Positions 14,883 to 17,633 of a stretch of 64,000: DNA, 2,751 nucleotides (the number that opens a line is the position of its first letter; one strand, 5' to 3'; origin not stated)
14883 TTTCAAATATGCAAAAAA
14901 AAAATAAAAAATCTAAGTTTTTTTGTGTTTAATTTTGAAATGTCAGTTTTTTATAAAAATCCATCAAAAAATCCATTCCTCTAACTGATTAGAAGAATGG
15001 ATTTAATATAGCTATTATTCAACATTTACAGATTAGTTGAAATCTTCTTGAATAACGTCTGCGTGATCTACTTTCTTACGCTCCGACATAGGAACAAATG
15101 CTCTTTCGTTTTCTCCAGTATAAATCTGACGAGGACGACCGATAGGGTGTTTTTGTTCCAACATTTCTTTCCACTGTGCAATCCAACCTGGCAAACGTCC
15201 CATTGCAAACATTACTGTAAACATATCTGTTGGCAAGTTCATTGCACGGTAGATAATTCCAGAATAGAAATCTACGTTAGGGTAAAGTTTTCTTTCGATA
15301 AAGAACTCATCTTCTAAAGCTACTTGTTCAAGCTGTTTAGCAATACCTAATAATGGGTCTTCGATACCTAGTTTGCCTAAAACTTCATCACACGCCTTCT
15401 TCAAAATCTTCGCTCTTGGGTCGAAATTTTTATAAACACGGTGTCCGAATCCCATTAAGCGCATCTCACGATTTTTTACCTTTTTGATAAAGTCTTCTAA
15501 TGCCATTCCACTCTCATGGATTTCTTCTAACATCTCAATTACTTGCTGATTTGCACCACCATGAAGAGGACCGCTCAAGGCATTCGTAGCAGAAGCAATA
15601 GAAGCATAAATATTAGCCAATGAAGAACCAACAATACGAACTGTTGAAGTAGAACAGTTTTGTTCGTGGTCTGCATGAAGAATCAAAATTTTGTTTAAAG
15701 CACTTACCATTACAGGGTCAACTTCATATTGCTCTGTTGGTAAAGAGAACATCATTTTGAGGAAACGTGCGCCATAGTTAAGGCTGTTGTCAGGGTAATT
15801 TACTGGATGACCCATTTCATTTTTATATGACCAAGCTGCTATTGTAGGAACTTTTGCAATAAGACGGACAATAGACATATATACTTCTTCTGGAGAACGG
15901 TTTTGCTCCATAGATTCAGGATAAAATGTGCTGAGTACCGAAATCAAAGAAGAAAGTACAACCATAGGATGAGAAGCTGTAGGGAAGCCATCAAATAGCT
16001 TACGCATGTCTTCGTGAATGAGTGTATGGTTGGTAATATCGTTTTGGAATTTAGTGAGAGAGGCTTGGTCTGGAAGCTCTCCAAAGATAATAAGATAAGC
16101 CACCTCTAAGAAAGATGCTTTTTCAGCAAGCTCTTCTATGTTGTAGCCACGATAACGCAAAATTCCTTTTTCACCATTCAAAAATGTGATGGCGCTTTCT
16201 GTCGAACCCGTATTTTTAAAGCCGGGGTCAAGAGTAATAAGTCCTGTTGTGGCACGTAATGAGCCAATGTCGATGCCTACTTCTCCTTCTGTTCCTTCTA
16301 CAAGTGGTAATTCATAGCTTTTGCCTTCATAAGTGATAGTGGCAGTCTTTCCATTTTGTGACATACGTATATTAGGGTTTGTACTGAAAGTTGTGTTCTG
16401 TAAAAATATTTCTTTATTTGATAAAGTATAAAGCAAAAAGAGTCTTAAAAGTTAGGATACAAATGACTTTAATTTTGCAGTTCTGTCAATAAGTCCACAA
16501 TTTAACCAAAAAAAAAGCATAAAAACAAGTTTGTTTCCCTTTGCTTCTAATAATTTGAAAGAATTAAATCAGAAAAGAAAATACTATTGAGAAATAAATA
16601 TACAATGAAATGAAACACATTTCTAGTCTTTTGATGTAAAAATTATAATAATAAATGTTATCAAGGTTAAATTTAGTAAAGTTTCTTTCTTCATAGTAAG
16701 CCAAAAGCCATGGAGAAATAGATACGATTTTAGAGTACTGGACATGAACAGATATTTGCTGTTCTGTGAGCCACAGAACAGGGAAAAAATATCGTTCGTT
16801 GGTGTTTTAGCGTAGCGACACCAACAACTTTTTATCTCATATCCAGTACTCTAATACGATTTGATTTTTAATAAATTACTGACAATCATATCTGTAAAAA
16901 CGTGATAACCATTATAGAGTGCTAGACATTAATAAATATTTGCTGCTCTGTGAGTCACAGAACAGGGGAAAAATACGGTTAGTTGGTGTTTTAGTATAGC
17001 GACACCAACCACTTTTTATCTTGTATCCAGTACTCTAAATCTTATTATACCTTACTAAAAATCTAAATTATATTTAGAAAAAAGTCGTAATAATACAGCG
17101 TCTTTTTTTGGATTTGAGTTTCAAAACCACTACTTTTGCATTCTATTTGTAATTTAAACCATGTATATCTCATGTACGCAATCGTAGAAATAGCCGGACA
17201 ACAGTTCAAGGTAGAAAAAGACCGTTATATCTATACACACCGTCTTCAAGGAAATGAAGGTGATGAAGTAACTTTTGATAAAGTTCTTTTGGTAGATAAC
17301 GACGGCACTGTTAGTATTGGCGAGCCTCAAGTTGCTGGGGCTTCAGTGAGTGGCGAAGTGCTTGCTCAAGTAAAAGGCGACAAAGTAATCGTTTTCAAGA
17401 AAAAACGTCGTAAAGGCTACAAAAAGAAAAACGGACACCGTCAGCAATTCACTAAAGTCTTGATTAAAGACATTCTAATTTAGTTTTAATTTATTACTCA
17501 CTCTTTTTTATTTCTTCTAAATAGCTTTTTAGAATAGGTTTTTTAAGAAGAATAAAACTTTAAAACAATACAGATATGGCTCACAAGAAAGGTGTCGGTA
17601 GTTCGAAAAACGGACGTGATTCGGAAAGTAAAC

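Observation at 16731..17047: MITE-like element with 12-bp terminal inverted repeats and a 9-bp target-site duplication: two adjacent copies plus a fragment at 5549-5600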

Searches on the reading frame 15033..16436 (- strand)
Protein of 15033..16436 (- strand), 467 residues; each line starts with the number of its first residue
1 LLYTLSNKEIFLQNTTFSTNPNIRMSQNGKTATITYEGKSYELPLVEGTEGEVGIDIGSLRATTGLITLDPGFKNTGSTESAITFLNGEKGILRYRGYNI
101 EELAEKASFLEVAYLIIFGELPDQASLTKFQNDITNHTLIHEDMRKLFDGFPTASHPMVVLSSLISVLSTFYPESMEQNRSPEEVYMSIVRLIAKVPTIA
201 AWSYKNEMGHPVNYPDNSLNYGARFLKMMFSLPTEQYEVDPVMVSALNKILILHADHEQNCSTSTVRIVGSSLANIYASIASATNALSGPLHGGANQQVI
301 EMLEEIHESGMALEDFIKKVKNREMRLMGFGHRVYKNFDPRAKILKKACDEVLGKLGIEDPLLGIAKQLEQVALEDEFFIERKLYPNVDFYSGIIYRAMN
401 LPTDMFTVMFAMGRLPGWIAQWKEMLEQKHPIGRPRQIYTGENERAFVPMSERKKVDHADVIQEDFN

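Call 8: search_protein_families(library=pfam, proteins=[window:15033-16436:-])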
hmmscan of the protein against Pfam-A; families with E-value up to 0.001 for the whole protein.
window:15033-16436:- (467 aa): 1 family
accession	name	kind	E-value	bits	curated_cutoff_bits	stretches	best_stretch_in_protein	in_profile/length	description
PF00285.26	Citrate_synt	-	5.8e-139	463.5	27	1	72-436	1-357/357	Citrate synthase, C-terminal domain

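Call 9: find_encoding_contigs(protein=window:15033-16436:-, flank=10000, max_places=10)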
Protein window:15033-16436:- (467 aa): no gene with exactly this product is on record in the collection.

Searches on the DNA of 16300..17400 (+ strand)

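Call 5: search_rna_families(source=window, start=16300, end=17400, threshold=evalue, max_evalue=10)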
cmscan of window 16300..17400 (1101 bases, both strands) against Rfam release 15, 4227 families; matches with E-value up to 10: 5.
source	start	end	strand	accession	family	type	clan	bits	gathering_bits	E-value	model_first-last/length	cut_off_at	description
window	16828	16939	-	RF04278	MIR4372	Gene; miRNA;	CL00145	23.4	100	0.25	1-123/123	no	MIR4372 microRNA precursor family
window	17255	17287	+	RF01526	ceN106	Gene; snRNA; snoRNA; CD-box;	-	18.6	60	0.78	1-77/77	no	C. elegans snoRNA ceN106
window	17160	17211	-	RF03012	Mu-gpT-DE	Gene; sRNA;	-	15.5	49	1.5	1-53/53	no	Mu-gpT-DE RNA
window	17255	17286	+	RF00274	SNORD57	Gene; snRNA; snoRNA; CD-box;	CL00058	14.9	47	9.2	1-72/72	no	Small nucleolar RNA SNORD57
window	16562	16591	-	RF01125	sR4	Gene; snRNA; snoRNA; CD-box;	-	12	50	9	1-56/56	no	Small nucleolar RNA sR4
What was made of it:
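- On Known RNA family (Rfam): Only chance-level hits appear at E<=10 in 16300-17400 (call 5).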

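Call 62: search_dna_similar(query=window:16722-16862:+, collection=plasmids, mode=distant, max_evalue=0.01)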
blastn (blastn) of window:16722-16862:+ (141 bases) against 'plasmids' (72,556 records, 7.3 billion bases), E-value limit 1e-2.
Records with a match: 2; places in all: 5; records where one place covers at least 80% of the query: 0.
Best place of each record, by identity: 95-99% 1; 90-95% 1.
By first word of the organism name: Bernardetia 2.
By predicted mobility (MOB-suite, as given by PLSDB): non-mobilizable 2.
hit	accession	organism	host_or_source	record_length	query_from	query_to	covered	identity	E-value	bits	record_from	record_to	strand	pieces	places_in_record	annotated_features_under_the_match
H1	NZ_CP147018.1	Bernardetia sp. Wsw4-3y2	Red alga,Red algae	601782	65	106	30%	90.5%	1e-6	59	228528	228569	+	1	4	none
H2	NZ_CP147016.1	Bernardetia sp. MNP-M8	grean alga,grean algae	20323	74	106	23%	97.0%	2e-5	56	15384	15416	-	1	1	none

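Call 63: search_dna_similar(query=window:16722-16862:+, collection=phages, mode=distant, max_evalue=0.01)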
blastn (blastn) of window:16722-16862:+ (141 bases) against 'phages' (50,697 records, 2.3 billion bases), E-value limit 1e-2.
No match.

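Call 64: get_annotated_region(hit=H1, flank=3000)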
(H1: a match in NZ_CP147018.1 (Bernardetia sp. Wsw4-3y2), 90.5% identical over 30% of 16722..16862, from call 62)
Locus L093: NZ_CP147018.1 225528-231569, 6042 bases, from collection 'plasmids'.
description: Bernardetia sp. Wsw4-3y2 plasmid plasmd1, complete sequence
organism: Bernardetia sp. Wsw4-3y2 (NCBI taxid 3127471)
taxonomy: Bacteria; Bacteroidota; Cytophagia; Cytophagales; Bernardetiaceae; Bernardetia; Bernardetia sp. Wsw4-3y2
host: -; source: Red alga,Red algae; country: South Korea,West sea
typing (MOB-suite, as given by PLSDB): non-mobilizable
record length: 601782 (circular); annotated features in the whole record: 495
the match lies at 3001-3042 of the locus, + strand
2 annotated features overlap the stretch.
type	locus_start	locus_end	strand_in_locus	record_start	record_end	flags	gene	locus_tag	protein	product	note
CDS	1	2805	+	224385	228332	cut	-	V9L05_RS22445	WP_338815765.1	two-component regulator propeller domain-containing protein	-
CDS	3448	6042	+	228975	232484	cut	-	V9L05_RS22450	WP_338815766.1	GMC oxidoreductase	-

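Call 65: get_annotated_region(hit=H2, flank=10000)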
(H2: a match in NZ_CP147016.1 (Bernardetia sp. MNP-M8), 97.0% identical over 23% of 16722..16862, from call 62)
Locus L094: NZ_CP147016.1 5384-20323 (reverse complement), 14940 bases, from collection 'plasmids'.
description: Bernardetia sp. MNP-M8 plasmid plasm4, complete sequence
organism: Bernardetia sp. MNP-M8 (NCBI taxid 3127470)
taxonomy: Bacteria; Bacteroidota; Cytophagia; Cytophagales; Bernardetiaceae; Bernardetia; Bernardetia sp. MNP-M8
host: -; source: grean alga,grean algae; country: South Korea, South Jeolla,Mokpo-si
typing (MOB-suite, as given by PLSDB): non-mobilizable
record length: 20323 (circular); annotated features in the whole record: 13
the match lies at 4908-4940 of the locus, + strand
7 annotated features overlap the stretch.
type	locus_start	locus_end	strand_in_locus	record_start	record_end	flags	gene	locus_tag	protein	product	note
CDS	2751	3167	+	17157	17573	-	-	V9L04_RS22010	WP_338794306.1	transcriptional repressor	GO:0006355 - regulation of DNA-templated transcription [Evidence IEA]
CDS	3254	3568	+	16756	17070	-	-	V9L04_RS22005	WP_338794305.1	hypothetical protein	-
CDS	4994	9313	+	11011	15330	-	-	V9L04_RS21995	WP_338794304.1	CusA/CzcA family heavy metal efflux RND transporter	-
CDS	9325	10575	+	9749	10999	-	-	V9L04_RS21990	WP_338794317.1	efflux RND transporter periplasmic adaptor subunit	GO:0006810 - transport [Evidence IEA]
CDS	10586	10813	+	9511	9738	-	-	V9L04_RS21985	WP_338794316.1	hypothetical protein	-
CDS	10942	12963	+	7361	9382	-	-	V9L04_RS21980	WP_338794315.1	heavy metal translocating P-type ATPase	-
CDS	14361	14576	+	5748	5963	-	-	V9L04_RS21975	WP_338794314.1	hypothetical protein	-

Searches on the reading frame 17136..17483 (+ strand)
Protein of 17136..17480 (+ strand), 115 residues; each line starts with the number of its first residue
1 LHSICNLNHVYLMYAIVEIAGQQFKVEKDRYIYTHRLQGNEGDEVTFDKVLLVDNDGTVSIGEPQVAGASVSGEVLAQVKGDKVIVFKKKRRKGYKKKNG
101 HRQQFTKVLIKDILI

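Call 8: search_protein_families(library=pfam, proteins=[window:17163-17483:+])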
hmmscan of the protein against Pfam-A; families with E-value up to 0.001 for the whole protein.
window:17163-17483:+ (106 aa): 1 family
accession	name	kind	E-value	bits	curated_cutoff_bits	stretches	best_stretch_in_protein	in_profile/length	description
PF00829.26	Ribosomal_L21p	-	1.4e-38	131.6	27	1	4-104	1-99/99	Ribosomal prokaryotic L21 protein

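Call 10: find_encoding_contigs(protein=window:17163-17483:+, flank=10000, max_places=10)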
Protein window:17163-17483:+ (106 aa): no gene with exactly this product is on record in the collection.

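Call 34: find_homologous_proteins(query=window:17163-17483:+, max_evalue=1e-20)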
Query window:17163-17483:+ (106 aa): 7995 proteins with E <= 1e-20 among 8000 candidates; the best 120 are listed.
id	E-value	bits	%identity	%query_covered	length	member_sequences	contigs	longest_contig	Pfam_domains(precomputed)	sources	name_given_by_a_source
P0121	1.0e-56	207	90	99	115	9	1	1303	PF00829.27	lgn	-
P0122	1.1e-56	207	92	100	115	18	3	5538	PF00829.27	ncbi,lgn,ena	-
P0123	4.3e-48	179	82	97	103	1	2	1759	PF00829.27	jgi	jgi:large subunit ribosomal protein L21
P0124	1.0e-47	178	80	96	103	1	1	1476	PF00829.27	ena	-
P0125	3.0e-46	173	78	97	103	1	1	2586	PF00829.27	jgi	jgi:large subunit ribosomal protein L21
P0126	4.3e-46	173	78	96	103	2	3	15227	PF00829.27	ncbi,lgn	-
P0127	6.8e-46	172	80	95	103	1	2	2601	PF00829.27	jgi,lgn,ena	jgi:large subunit ribosomal protein L21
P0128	7.5e-46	172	78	96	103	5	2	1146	PF00829.27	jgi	jgi:large subunit ribosomal protein L21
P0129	9.0e-46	172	79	95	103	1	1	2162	PF00829.27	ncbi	-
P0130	1.1e-45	172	80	95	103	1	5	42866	PF00829.27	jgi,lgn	jgi:large subunit ribosomal protein L21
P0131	1.1e-45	171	78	97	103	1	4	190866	PF00829.27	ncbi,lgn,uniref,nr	ncbi:MAG: hypothetical protein OHK0057_20860 [Thermoflexibacter sp.]|uniref:Large ribosomal subunit 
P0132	1.4e-45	171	78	97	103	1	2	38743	PF00829.27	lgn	-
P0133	1.5e-45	171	80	95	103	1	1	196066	PF00829.27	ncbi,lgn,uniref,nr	ncbi:50S ribosomal protein L21 [Hugenholtzia roseola]|uniref:50S ribosomal protein L21 n=1 Tax=Hugen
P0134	2.4e-45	170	77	96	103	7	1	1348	PF00829.27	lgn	-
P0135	2.5e-45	170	77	97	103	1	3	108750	PF00829.27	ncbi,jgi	jgi:large subunit ribosomal protein L21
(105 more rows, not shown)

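Call 35: find_encoding_contigs(protein=P0122, flank=10000, max_places=8)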
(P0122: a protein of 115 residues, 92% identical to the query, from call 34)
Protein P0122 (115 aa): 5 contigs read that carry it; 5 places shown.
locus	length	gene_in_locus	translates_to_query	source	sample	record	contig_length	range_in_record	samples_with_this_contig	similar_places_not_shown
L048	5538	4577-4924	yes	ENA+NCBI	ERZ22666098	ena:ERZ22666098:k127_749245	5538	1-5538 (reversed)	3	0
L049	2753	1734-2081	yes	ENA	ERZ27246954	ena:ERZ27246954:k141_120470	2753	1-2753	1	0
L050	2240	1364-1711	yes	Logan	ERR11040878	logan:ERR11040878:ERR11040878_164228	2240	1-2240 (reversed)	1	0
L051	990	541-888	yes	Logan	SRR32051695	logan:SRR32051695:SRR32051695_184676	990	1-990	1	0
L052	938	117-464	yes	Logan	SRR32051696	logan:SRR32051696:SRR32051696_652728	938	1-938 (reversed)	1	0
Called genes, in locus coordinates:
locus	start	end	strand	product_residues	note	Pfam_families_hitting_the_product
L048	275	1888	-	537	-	PF00091:Tubulin, PF12327:FtsZ_C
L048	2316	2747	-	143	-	PF08906:T6SS_Tdi1_C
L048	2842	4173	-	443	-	PF00285:Citrate_synt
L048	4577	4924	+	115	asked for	PF00829:Ribosomal_L21p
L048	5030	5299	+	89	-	PF01016:Ribosomal_L27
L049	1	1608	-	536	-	?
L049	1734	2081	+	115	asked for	PF00829:Ribosomal_L21p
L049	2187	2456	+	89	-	PF01016:Ribosomal_L27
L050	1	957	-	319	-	?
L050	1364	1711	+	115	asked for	PF00829:Ribosomal_L21p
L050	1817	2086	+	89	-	PF01016:Ribosomal_L27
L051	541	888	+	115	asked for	PF00829:Ribosomal_L21p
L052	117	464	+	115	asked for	PF00829:Ribosomal_L21p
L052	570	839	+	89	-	PF01016:Ribosomal_L27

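Call 36: find_encoding_contigs(protein=P0121, flank=10000, max_places=8)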
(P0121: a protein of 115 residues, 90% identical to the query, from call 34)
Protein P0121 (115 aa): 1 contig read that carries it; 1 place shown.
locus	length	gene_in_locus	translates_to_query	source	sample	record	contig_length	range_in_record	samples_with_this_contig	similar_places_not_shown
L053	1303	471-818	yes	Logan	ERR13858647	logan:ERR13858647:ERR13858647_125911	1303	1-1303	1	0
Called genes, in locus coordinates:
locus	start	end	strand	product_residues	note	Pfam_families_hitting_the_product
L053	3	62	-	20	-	?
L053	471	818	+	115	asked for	PF00829:Ribosomal_L21p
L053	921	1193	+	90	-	PF01016:Ribosomal_L27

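Call 73: find_encoding_contigs(protein=window:17136-17480:+, flank=10000, max_places=6)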
Protein seq(115 aa) (115 aa): no gene with exactly this product is on record in the collection.
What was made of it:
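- Tried and rejected: None is on record, so the source genome could not be retrieved (calls 9, 10, 73).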
